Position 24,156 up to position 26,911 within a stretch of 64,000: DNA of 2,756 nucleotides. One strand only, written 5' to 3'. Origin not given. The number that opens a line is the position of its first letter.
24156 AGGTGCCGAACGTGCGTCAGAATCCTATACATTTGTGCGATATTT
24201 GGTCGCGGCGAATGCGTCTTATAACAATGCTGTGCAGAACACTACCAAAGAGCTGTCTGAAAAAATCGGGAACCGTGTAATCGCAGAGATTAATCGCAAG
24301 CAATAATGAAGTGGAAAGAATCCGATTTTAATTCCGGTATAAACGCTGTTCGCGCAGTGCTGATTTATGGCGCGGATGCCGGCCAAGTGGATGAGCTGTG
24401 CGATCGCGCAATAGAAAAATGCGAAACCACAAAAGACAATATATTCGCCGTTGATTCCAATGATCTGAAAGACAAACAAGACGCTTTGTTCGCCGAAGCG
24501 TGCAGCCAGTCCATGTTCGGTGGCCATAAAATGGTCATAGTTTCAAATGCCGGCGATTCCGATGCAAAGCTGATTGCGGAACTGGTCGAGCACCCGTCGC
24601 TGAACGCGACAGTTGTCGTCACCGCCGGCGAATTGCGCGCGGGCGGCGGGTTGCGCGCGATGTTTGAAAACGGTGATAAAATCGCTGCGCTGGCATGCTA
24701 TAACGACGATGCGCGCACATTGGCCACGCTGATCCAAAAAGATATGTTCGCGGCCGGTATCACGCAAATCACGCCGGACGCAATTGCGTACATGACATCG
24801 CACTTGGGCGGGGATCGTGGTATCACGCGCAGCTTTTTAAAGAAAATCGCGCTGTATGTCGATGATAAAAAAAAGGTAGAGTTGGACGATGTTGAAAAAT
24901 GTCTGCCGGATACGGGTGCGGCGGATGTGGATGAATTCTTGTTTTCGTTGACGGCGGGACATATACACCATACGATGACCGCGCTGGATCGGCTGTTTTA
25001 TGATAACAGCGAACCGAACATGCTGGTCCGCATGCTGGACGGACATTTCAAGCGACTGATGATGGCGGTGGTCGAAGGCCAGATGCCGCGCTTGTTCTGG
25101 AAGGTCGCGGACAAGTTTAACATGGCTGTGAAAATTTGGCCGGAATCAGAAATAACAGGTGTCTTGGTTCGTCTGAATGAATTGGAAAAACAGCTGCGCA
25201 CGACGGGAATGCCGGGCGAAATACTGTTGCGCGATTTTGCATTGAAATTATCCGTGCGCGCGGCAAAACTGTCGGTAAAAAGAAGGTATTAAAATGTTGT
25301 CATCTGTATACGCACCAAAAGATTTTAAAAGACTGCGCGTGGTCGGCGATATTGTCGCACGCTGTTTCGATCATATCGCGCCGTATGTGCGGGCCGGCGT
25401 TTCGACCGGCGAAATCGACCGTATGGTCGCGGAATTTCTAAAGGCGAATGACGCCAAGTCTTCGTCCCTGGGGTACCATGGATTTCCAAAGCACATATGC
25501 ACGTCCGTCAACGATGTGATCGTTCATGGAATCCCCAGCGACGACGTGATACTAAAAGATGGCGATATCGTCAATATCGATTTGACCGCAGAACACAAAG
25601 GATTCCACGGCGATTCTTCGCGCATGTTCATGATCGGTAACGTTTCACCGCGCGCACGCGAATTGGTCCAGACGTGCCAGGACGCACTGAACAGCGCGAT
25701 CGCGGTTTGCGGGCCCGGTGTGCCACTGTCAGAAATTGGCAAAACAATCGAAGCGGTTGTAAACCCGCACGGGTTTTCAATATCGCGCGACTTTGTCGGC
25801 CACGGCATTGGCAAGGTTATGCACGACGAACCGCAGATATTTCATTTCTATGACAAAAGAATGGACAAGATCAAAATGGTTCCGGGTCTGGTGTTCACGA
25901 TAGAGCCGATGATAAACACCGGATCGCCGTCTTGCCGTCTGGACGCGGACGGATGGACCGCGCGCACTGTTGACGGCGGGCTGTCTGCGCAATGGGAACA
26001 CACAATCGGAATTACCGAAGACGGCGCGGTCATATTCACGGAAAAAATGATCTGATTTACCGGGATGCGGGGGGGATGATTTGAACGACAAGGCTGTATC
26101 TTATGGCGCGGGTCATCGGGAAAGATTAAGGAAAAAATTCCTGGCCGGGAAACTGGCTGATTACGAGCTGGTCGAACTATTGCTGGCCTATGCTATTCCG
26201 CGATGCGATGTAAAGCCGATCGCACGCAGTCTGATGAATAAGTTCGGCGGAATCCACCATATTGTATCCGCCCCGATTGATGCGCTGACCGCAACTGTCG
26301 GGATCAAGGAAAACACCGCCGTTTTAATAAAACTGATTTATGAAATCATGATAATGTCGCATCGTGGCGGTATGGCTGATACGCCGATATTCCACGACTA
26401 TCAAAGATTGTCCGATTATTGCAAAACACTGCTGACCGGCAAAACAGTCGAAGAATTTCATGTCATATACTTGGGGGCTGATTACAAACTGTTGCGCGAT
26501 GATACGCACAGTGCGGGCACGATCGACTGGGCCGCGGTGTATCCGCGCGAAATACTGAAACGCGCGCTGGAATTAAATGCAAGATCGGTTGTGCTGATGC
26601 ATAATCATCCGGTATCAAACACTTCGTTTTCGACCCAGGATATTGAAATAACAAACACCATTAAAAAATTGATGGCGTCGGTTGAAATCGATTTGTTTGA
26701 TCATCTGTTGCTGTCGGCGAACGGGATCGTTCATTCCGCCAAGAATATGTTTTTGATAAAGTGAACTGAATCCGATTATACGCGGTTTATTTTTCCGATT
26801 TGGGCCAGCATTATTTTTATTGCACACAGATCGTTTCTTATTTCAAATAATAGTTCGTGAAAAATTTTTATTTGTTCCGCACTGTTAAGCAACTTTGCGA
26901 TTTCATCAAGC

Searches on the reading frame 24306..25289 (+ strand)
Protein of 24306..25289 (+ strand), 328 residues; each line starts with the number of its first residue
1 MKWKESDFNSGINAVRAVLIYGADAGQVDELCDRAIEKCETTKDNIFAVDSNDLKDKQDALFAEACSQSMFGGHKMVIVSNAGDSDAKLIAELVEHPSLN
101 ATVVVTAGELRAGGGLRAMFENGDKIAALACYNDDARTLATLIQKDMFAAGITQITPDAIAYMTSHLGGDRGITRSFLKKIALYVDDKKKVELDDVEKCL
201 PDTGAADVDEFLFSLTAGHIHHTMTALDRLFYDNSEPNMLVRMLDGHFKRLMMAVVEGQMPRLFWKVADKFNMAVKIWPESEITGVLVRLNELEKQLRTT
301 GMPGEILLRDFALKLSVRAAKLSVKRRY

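Call 67: search_protein_families(library=pfam, proteins=[window:24306-25289:+], max_evalue=0.01)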
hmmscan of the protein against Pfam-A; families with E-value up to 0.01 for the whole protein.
window:24306-25289:+ (328 aa): 1 family
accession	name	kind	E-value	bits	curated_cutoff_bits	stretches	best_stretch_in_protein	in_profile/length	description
PF06144.19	DNA_pol3_delta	-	0.0095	16.4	21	0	19-93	2-83/124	DNA polymerase III, delta subunit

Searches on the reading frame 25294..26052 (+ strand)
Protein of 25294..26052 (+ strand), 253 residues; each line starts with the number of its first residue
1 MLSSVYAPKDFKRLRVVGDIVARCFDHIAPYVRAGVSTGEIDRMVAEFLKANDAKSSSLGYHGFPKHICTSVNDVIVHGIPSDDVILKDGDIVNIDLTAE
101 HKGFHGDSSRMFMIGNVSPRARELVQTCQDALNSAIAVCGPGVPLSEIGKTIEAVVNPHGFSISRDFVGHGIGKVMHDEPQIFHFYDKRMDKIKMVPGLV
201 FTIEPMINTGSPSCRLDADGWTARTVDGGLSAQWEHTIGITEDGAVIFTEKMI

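Call 73: search_protein_families(library=pfam, proteins=[window:25294-26052:+], max_evalue=0.001)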
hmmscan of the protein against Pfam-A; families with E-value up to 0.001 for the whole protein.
window:25294-26052:+ (253 aa): 1 family
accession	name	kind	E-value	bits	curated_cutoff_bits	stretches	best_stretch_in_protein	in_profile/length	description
PF00557.29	Peptidase_M24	-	4e-50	170.9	23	1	13-242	2-208/208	Metallopeptidase family M24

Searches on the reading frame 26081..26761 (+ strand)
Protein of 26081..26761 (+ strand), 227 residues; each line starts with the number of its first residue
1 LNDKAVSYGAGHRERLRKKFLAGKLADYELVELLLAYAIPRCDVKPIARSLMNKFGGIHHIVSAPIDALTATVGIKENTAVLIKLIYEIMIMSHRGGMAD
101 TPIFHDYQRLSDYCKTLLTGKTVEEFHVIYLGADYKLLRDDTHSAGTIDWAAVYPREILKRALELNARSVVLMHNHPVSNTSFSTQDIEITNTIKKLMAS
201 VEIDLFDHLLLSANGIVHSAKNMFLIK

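Call 74: search_protein_families(library=pfam, proteins=[window:26081-26761:+], max_evalue=0.001)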
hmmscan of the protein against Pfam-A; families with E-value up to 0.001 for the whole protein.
window:26081-26761:+ (227 aa): 2 families
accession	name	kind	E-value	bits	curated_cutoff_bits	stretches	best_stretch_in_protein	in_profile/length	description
PF04002.20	RadC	-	8e-30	103.7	22.1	1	106-220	3-116/121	RadC-like JAB domain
PF20582.4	UPF0758_N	-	0.0003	21.2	27.1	1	13-80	11-76/77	UPF0758 N-terminal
